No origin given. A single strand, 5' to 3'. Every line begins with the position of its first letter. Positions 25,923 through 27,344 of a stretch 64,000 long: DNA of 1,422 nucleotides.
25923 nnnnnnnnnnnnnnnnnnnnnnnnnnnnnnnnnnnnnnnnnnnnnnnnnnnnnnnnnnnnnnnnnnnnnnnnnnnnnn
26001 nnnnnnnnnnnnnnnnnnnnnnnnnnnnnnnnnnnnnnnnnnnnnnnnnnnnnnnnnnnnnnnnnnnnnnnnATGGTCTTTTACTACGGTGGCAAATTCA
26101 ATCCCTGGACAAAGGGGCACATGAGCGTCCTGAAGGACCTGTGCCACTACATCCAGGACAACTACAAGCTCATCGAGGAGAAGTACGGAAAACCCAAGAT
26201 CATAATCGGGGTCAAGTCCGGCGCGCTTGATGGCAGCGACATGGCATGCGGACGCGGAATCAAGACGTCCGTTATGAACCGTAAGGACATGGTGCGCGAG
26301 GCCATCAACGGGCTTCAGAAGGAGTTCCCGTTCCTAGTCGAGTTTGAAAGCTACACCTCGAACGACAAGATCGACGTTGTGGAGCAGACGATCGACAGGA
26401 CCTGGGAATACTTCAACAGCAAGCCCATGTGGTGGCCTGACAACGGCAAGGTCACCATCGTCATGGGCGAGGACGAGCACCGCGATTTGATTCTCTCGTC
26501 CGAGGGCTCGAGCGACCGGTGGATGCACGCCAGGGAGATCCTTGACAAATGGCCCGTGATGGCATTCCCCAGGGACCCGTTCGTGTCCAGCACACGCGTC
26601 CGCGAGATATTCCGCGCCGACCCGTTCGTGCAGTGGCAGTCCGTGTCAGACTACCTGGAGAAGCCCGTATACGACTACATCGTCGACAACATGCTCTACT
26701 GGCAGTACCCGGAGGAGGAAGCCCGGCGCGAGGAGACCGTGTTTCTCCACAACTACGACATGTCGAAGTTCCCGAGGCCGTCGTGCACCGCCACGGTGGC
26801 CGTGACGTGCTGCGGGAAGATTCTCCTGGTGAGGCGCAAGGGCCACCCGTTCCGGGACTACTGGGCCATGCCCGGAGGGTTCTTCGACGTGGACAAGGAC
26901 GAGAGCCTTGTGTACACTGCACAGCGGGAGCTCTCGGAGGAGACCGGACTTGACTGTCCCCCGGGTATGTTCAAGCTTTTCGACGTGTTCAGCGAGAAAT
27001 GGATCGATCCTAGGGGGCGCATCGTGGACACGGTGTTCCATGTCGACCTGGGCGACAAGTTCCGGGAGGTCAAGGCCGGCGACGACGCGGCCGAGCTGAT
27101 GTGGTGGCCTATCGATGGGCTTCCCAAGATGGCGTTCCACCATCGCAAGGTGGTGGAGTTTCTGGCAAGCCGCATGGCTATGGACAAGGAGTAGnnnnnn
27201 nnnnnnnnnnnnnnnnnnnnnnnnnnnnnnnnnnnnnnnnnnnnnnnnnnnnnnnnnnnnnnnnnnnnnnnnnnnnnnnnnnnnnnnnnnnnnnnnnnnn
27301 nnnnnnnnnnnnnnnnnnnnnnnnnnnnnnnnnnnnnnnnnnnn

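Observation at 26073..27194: NadM-type adenylyltransferase fused to a Nudix hydrolase in a phage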

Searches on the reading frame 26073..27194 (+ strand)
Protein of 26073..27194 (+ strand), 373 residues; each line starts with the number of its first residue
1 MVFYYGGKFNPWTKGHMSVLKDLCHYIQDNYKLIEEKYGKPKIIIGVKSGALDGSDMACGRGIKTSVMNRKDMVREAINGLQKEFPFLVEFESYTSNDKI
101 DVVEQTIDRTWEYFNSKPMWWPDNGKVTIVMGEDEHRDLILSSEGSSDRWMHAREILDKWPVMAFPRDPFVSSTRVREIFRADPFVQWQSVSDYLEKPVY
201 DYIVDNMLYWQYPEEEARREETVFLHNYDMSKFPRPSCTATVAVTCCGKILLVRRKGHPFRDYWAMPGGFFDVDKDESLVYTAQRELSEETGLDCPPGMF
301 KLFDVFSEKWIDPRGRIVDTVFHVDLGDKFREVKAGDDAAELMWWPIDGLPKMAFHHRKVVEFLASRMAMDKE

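Call 3: search_protein_families(library=pfam, proteins=[window:26073-27194:+], max_evalue=1)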
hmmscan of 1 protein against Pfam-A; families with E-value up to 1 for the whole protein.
window:26073-27194:+ (373 aa): 2 families
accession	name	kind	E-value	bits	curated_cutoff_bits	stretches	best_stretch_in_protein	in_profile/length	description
PF00293.34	NUDIX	-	1.2e-16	61.3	21.1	1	248-362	15-132/134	NUDIX domain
PF01467.32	CTP_transf_like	-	1.2e-05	26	21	1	4-178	1-132/133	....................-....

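Call 4: search_protein_families(library=ncbifam, proteins=[window:26073-27194:+], max_evalue=1)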
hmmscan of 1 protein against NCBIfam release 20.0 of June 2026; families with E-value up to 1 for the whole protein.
window:26073-27194:+ (373 aa): 26 families (the best 25 are shown)
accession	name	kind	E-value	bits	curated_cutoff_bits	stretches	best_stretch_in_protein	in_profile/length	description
NF003786.0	PRK05379.1-2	equivalog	3.2e-20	72.7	397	1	146-353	125-338/354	bifunctional nicotinamide-nucleotide adenylyltransferase/Nudix hydroxylase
NF003787.0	PRK05379.1-4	equivalog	1.9e-19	69.8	449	1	128-353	101-327/346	bifunctional nicotinamide-nucleotide adenylyltransferase/Nudix hydroxylase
NF003788.0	PRK05379.1-5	equivalog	1.5e-17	63.9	354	1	220-353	192-332/351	bifunctional nicotinamide-nucleotide adenylyltransferase/Nudix hydroxylase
NF003791.0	PRK05379.2-3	equivalog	1.1e-16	60.9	409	1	147-346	113-314/340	bifunctional nicotinamide-nucleotide adenylyltransferase/Nudix hydroxylase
NF003790.0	PRK05379.2-2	equivalog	1.6e-16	60.4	403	1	229-348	209-330/354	bifunctional nicotinamide mononucleotide adenylyltransferase/ADP-ribose pyrophosphatase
NF050029.2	TransRepNtr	equivalog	1.8e-16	60.4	400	1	220-368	4-156/245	ADPR responsive transcriptional repressor NtrR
NF003785.0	PRK05379.1-1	equivalog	8e-11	41.7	418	1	240-349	206-319/347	bifunctional nicotinamide-nucleotide adenylyltransferase/Nudix hydroxylase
TIGR00482.1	TIGR00482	equivalog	1e-06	28.9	112.45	1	5-167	2-128/194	nicotinate (nicotinamide) nucleotide adenylyltransferase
NF006961.0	PRK09438.1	equivalog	1.7e-06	27.5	103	1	240-305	12-73/151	dihydroneopterin triphosphate diphosphatase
NF006479.0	PRK08887.1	equivalog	1e-05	25.4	164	1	148-210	114-171/174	nicotinate-nicotinamide nucleotide adenylyltransferase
NF006530.0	PRK08999.1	equivalog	6.2e-05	22.2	245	1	240-296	10-65/315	Nudix family hydrolase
NF005519.0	PRK07152.1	equivalog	0.00039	19.5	315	1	3-211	4-186/361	nicotinate-nucleotide adenylyltransferase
NF001299.0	PRK00241.1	equivalog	0.00053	19.5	158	1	215-295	113-190/263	NAD(+) diphosphatase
NF001938.0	PRK00714.1-5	equivalog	0.00076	18.9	116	1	238-294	15-75/172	RNA pyrophosphohydrolase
NF011963.0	PRK15434.1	subfamily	0.0013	18.4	146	1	247-306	28-85/159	GDP-mannose mannosyl hydrolase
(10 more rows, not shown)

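Call 5: search_protein_families(library=phrogs, proteins=[window:26073-27194:+], max_evalue=0.01)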
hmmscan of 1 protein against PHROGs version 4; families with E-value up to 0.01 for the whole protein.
window:26073-27194:+ (373 aa): 4 families
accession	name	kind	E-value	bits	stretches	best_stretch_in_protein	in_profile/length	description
phrog_1198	-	other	7.2e-24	85.9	1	229-359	30-158/253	MutT/NUDIX hydrolase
phrog_395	-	other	4.6e-09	37.5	1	171-355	156-359/373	cytidyltransferase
phrog_6216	-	unknown function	0.00015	21.6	1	239-362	4-108/545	-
phrog_1185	-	other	0.0014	19.2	1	257-296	172-211/301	nudix hydrolase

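Call 6: search_solved_structures(query=window:26073-27194:+, max_evalue=0.01, show_alignments=3)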
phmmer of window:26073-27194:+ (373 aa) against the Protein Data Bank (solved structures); distinct sequences matched with E-value up to 0.01: 22.
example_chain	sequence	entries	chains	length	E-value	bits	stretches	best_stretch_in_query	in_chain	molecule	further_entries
2fml_A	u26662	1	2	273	4.9e-18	68.2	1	213-348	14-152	MutT/nudix family protein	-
3gz8_A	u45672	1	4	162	8.8e-15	57.5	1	221-368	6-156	MutT/nudix family protein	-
3gz5_A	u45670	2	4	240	3e-14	55.7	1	221-368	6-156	MutT/nudix family protein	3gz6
3i9x_A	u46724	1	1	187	1.3e-11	47.1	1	254-361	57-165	mutT/nudix family protein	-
2yyh_A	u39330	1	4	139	1.4e-11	46.9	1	250-364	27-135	8-OXO-dGTPase domain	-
2qjo_A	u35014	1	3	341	2.9e-11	45.9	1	156-346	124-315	Bifunctional NMN adenylyltransferase/Nudix hydrolase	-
2qjt_B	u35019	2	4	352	4.9e-11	45.2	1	233-347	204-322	Nicotinamide-nucleotide adenylyltransferase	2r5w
5bs6_A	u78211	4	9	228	2.4e-05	26.4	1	250-365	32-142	transcriptional regulator AraR | transcriptional factor AraR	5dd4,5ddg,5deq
4dyw_A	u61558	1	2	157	6.3e-05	25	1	232-360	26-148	MutT/NUDIX family protein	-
1rya_A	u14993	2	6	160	7.4e-05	24.8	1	244-332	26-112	GDP-mannose mannosyl hydrolase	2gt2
2i8t_A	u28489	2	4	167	8.8e-05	24.6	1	244-333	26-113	GDP-mannose mannosyl hydrolase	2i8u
2gt4_A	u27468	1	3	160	0.00015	23.8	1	244-332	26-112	GDP-mannose mannosyl hydrolase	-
3gg6_A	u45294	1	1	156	0.00051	22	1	247-352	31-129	Nucleoside diphosphate-linked moiety X motif 18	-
3dku_A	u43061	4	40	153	0.00062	21.8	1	235-313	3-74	Putative phosphohydrolase | Phosphatase nudJ | Putative Nudix hydrolase ymfB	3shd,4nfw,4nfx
3fcm_A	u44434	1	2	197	0.00075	21.5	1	248-353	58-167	Hydrolase, NUDIX family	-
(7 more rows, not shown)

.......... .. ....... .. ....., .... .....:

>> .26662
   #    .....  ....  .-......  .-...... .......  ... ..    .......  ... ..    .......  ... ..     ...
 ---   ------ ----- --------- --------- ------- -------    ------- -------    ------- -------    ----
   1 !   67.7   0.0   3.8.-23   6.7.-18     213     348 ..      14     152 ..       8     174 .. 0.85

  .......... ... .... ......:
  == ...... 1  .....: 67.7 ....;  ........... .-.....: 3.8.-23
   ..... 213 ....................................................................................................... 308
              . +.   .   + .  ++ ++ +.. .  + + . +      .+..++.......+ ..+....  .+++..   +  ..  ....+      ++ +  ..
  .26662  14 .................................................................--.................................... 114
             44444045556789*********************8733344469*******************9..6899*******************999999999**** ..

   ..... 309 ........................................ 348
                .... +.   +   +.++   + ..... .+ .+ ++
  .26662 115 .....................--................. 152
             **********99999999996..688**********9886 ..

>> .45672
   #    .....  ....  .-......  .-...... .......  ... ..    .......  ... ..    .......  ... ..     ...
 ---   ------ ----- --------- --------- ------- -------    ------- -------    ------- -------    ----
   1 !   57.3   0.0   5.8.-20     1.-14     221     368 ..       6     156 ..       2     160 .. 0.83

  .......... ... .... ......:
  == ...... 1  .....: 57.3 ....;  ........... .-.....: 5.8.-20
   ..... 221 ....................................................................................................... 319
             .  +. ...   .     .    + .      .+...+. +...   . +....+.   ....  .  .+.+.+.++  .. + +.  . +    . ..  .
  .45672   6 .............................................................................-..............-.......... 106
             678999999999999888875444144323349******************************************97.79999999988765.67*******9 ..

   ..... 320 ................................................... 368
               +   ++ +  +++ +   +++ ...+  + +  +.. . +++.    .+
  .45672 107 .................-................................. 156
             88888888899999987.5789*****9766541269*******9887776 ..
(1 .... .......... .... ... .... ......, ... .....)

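Call 8: search_dna_similar(query=window:26073-27194:+, collection=phages, mode=protein, max_rows=40)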
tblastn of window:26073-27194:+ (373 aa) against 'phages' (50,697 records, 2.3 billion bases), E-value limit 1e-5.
Records with a match: 177; places in all: 178; records where one place covers at least 80% of the query: 23.
Best place of each record, by identity: <60% 177.
By first word of the organism name: Vibrio 55; Stenotrophomonas 17; Klebsiella 10; Xanthomonas 8; Erwinia 8; Sinorhizobium 7; Brevundimonas 6; Streptomyces 5; Listeria 5; Ralstonia 5; and 24 more.
By host as written in the record: - 37; Stenotrophomonas maltophilia 12; Sinorhizobium meliloti 7; Vibrio sp. 6; Vibrio parahaemolyticus 6; Klebsiella pneumoniae 5; Listeria monocytogenes 5; Burkholderia cenocepacia 4; and 65 more.
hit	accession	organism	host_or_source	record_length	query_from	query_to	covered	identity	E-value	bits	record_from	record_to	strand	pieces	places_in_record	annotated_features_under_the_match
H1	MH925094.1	Vibrio phage VspSw_1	Vibrio sp.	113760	2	350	94%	27.0%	2e-12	75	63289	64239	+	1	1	bifunctional nicotinamide mononucleotide ...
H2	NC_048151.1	Vibrio phage VspSw_1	Vibrio sp.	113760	2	350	94%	27.0%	2e-12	75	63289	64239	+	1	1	cytidyltransferase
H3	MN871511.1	Vibrio phage vspsw1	Vibrio.sp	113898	2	350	94%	27.0%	2e-12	75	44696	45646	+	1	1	record has no annotation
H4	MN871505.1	Vibrio phage ValDsh2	V.alginolyticus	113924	2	350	94%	27.0%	2e-12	75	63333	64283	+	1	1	record has no annotation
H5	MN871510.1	Vibrio phage valsw3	V.alginolyticus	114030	2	350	94%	27.0%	2e-12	75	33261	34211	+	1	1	record has no annotation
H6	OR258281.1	Xanthomonas phage XaC1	Xanthomonas vesicatoria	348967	2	352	94%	26.5%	3e-14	80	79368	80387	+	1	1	cytidyltransferase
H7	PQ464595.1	Erwinia phage Kaldavass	Erwinia aphidicola W09_2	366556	2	352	94%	25.2%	3e-15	84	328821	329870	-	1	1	cytidyltransferase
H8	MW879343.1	Erwinia phage pEa_SNUABM_44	Erwinia amylovora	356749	2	350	94%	24.2%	4e-14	80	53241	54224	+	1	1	hypothetical protein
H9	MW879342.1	Erwinia phage pEa_SNUABM_19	Erwinia amylovora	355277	2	350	94%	24.2%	4e-14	80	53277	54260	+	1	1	hypothetical protein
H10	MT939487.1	Erwinia phage pEa_SNUABM_47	Erwinia amylovora SNUABM_01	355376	2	350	94%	24.2%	4e-14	80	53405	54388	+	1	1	putative bifunctional nicotinamide mononucleotide ...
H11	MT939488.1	Erwinia phage pEa_SNUABM_50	Erwinia amylovora SNUABM_01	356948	2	350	94%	24.2%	4e-14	80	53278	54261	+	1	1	putative bifunctional nicotinamide mononucleotide adenyltransferase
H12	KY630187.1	Serratia phage BF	Serratia marcescens UCC2017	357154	2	350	94%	24.2%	4e-14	80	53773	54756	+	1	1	bifunctional nicotinamide mononucleotide ...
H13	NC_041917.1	Serratia phage BF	Serratia marcescens UCC2017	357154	2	350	94%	24.2%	4e-14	80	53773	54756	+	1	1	cytidyltransferase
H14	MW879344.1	Erwinia phage pEa_SNUABM_49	Erwinia amylovora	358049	2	350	94%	24.2%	4e-14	80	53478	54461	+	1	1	hypothetical protein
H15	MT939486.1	Erwinia phage pEa_SNUABM_12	Erwinia amylovora SNUABM_01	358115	2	350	94%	24.2%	4e-14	80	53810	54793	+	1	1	putative bifunctional nicotinamide mononucleotide ...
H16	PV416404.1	Erythrobacter phage XM05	Erythrobacter sp. JL475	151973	5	367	97%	22.9%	8e-9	63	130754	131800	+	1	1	cytidyltransferase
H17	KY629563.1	Sphingobium phage Lacusarx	Sphingobium sp. IP1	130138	5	366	97%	22.9%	4e-10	68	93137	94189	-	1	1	bifunctional NMN adenylyltransferase/nudix hydrolase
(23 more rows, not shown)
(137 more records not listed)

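Call 20: find_homologous_proteins(query=window:26073-27194:+, max_evalue=0.00001)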
Query window:26073-27194:+ (373 aa): 89 proteins with E <= 0.00001 among 1370 candidates.
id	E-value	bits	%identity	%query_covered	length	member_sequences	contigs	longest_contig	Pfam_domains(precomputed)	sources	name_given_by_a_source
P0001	2.5e-246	835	94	100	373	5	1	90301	PF01467.33,PF00293.35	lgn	-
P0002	8.0e-115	402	54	97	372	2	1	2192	PF01467.33,PF00293.35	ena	-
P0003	1.5e-114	401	53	97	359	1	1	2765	PF01467.33,PF00293.35,PF14815.13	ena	-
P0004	2.8e-113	397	53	97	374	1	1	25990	PF01467.33,PF00293.35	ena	-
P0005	1.5e-111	391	52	97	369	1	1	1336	PF01467.33,PF00293.35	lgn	-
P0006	7.8e-109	382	51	97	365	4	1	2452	PF01467.33,PF00293.35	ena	-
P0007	4.3e-103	363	49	97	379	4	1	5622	PF00293.35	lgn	-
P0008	1.2e-102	362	49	97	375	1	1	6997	PF01467.33,PF00293.35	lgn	-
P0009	7.0e-101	356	49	97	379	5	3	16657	PF01467.33,PF00293.35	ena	-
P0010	1.1e-98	349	49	98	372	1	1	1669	PF01467.33,PF00293.35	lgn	-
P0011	5.4e-97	343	47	97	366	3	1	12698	PF00293.35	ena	-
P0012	1.4e-93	332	48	97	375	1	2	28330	PF00293.35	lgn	-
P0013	2.6e-84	301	45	97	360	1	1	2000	PF00293.35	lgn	-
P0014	8.8e-84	300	44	98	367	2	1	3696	PF00293.35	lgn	-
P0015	2.4e-64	236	39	97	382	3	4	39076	PF00293.35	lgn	-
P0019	1.7e-39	154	32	97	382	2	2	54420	PF01467.33,PF00293.35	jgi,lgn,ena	-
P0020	1.6e-36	144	27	96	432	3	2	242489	PF01467.33,PF00293.35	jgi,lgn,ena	-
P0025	9.4e-24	102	41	38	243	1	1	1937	PF21906.3,PF19368.6,PF00293.35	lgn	-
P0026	1.6e-23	101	41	40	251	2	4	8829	PF21906.3,PF00293.35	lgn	-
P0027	2.9e-22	97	39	39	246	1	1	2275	PF21906.3,PF19368.6,PF00293.35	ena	-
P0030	7.9e-21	92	39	42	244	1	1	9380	PF21906.3,PF19368.6,PF00293.35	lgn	-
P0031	2.5e-20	91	38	41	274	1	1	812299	PF21906.3,PF19368.6,PF00293.35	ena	-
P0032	4.3e-20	90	37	38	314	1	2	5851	PF21906.3,PF00293.35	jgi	jgi:8-oxo-dGTP diphosphatase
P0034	1.2e-18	85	38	42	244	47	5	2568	PF21906.3,PF19368.6,PF00293.35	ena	-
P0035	2.5e-18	84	45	33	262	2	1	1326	PF21906.3,PF19368.6,PF00293.35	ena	-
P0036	2.8e-18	84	36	41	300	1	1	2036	PF21906.3,PF19368.6,PF00293.35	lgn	-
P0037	9.8e-18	82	44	33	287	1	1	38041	PF21906.3,PF19368.6,PF00293.35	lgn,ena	-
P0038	1.4e-17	82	37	36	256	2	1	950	PF21906.3,PF19368.6,PF00293.35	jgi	jgi:8-oxo-dGTP diphosphatase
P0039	5.0e-17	80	35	47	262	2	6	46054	PF21906.3,PF19368.6,PF00293.35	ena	-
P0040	1.4e-16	78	44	33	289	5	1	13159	PF21906.3,PF19368.6,PF00293.35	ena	-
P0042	8.3e-16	76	39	35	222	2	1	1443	PF21906.3,PF19368.6,PF00293.35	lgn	-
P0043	1.1e-15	75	39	37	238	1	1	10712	PF21906.3,PF19368.6,PF00293.35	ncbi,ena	-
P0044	1.7e-15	75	39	38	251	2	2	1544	PF21906.3,PF00293.35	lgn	-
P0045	1.7e-15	75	42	30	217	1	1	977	PF21906.3,PF00293.35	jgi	jgi:8-oxo-dGTP diphosphatase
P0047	3.3e-15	74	37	38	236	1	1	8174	PF21906.3,PF19368.6,PF00293.35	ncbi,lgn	-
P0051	2.1e-14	71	36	38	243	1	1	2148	PF21906.3,PF19368.6,PF00293.35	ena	-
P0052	2.5e-14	71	35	37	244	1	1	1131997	PF21906.3,PF19368.6,PF00293.35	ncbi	-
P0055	5.2e-14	70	35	38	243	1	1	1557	PF21906.3,PF19368.6,PF00293.35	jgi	jgi:8-oxo-dGTP diphosphatase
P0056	7.5e-14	69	36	38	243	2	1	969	PF21906.3,PF19368.6,PF00293.35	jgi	-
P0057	1.5e-13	68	38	37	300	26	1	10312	PF21906.3,PF19368.6,PF00293.35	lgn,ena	-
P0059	2.1e-13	68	36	38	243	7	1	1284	PF21906.3,PF19368.6,PF00293.35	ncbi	-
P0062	7.0e-13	66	36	35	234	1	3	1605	PF21906.3,PF19368.6,PF00293.35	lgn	-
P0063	7.5e-13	66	35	39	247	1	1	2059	PF21906.3,PF00293.35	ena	-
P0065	1.2e-12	65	36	37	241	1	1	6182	PF21906.3,PF19368.6,PF00293.35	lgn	-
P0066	1.4e-12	65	35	36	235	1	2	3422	PF21906.3,PF00293.35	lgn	-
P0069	1.6e-12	65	39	35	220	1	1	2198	PF21906.3,PF00293.35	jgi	jgi:8-oxo-dGTP diphosphatase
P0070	1.7e-12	65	35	39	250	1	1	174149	PF21906.3,PF00293.35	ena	-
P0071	1.8e-12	65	35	39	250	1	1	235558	PF21906.3,PF00293.35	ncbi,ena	-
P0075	1.2e-11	62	39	27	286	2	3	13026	PF21906.3,PF19368.6,PF00293.35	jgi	jgi:ADP-ribose pyrophosphatase YjhB (NUDIX family)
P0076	2.1e-11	61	34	39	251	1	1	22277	PF21906.3,PF00293.35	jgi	jgi:8-oxo-dGTP diphosphatase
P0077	3.0e-11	61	39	27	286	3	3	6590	PF21906.3,PF19368.6,PF00293.35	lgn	-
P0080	1.2e-10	59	38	32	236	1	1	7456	PF21906.3,PF19368.6,PF00293.35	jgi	jgi:8-oxo-dGTP diphosphatase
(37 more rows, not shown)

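Call 22: search_solved_structures(query=A1, max_evalue=1, show_alignments=0)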
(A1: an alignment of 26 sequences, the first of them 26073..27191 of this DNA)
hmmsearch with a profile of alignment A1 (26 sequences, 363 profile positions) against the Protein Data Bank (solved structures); distinct sequences matched with E-value up to 1: 199 (the best 60 are shown).
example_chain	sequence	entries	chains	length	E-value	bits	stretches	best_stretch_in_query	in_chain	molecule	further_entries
2fml_A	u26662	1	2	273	5.7e-32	114.6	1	209-348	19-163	MutT/nudix family protein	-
2qjt_B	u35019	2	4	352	8.4e-26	94.4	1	4-357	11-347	Nicotinamide-nucleotide adenylyltransferase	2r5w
3gz8_A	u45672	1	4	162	3.6e-25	92.3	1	209-359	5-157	MutT/nudix family protein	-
3gz5_A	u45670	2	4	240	1.3e-24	90.5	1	209-359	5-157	MutT/nudix family protein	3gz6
3i9x_A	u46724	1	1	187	3.7e-23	85.6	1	209-357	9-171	mutT/nudix family protein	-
2qjo_A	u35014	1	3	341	1.7e-22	83.5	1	157-356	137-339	Bifunctional NMN adenylyltransferase/Nudix hydrolase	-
2yyh_A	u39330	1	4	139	9.8e-21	77.7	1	237-357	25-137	8-OXO-dGTPase domain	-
5bs6_A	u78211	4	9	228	4.9e-14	55.7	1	237-360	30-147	transcriptional regulator AraR | transcriptional factor AraR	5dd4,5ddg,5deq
5llt_A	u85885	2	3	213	3.3e-13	52.9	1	2-201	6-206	Nicotinate-nucleotide adenylyltransferase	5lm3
2h29_A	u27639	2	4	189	7.4e-12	48.5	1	2-198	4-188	Probable nicotinate-nucleotide adenylyltransferase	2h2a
3cng_A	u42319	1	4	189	7.1e-10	42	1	221-291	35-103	NUDIX hydrolase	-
6dby_A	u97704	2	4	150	8.3e-10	41.7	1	227-342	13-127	Nudix hydrolase 1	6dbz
6fl4_A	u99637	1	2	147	8.3e-10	41.7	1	227-342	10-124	Nudix hydrolase 1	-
5gp0_E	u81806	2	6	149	8.6e-10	41.7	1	227-342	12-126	Nudix hydrolase 1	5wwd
3h05_A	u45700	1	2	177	1.2e-09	41.2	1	2-198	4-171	uncharacterized protein VPA0413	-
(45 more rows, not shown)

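Call 28: find_encoding_contigs(protein=P0001, flank=10000, max_places=3)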
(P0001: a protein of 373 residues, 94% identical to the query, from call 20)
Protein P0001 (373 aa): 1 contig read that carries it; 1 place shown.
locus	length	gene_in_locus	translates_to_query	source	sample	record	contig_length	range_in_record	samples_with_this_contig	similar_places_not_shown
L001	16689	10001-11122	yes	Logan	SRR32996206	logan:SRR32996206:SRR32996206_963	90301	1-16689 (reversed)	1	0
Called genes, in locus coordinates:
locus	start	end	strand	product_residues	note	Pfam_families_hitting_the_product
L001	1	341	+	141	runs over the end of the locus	-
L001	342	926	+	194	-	-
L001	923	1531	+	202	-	-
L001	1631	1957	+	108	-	-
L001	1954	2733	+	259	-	-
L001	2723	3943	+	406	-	-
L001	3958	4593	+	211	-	-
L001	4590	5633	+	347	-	-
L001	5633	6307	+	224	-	-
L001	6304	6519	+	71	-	-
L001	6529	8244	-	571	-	PF05876:GpA_ATPase (faint)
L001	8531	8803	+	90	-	-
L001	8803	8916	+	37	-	-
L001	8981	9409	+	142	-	-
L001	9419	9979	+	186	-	-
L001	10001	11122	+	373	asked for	PF01467:CTP_transf_like (faint), PF00293:NUDIX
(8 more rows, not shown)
